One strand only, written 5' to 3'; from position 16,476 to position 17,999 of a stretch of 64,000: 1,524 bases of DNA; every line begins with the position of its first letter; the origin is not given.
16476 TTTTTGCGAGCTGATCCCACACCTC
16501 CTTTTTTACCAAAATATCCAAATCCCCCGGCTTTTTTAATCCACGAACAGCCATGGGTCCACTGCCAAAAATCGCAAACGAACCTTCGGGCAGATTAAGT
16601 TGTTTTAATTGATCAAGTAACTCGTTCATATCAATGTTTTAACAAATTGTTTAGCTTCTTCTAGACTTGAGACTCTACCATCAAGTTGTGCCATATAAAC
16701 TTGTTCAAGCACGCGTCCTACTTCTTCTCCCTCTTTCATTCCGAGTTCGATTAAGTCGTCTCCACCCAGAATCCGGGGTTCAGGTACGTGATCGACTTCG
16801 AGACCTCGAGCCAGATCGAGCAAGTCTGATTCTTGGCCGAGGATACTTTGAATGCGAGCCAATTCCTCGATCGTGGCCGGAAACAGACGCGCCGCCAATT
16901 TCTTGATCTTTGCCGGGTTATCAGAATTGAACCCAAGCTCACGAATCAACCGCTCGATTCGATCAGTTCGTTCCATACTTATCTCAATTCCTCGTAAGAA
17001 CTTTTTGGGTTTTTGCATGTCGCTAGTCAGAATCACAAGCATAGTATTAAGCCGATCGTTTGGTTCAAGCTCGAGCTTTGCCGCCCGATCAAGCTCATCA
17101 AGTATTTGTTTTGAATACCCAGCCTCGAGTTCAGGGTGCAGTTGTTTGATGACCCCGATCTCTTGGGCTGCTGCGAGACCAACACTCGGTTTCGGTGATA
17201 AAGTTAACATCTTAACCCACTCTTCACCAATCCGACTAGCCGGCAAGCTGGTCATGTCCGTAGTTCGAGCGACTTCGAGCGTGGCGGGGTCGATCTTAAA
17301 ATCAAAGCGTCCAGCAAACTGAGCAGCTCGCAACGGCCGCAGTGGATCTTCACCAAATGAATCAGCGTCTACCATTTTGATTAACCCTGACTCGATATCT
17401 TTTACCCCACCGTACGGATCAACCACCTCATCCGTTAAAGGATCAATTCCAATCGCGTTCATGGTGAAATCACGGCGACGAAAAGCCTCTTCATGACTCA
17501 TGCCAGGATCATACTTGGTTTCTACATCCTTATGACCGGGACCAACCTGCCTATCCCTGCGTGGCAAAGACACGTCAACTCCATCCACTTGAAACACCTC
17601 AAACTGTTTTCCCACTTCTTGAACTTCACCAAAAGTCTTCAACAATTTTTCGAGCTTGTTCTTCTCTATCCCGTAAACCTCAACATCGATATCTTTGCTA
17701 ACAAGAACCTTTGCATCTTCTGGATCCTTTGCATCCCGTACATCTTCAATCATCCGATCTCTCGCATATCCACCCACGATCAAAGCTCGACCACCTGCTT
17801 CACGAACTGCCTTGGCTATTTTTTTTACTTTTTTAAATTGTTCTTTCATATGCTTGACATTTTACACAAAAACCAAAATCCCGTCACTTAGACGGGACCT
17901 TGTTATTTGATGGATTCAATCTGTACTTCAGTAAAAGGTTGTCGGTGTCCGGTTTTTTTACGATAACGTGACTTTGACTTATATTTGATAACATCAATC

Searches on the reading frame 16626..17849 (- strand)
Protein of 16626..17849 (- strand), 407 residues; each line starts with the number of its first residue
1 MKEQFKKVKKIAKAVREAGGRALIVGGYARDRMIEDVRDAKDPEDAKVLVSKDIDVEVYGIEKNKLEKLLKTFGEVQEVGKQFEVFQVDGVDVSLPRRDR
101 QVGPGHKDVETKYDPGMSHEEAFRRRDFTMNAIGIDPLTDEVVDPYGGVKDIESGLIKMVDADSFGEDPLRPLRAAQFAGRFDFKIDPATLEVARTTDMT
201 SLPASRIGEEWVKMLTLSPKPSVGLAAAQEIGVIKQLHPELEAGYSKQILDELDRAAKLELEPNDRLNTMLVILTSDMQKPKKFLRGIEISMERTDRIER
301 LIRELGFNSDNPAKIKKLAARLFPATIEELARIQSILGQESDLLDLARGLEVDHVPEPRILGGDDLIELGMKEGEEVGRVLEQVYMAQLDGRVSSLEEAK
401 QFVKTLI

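Call 11: search_protein_families(library=pfam, proteins=[window:16626-17849:-], max_evalue=0.0001)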
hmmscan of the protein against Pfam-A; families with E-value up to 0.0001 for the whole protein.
window:16626-17849:- (407 aa): 3 families
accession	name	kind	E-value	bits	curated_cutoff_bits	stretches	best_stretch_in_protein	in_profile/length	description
PF01743.26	PolyA_pol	-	3.3e-12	47.3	23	1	23-157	2-125/126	Poly A polymerase head domain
PF12627.12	PolyA_pol_RNAbd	-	2.8e-06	27.4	22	1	183-243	1-62/64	Probable RNA and SrmB- binding site of polymerase A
PF13735.12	tRNA_NucTran2_2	-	1.3e-05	25.6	27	1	269-398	11-143/149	tRNA nucleotidyltransferase domain 2 putative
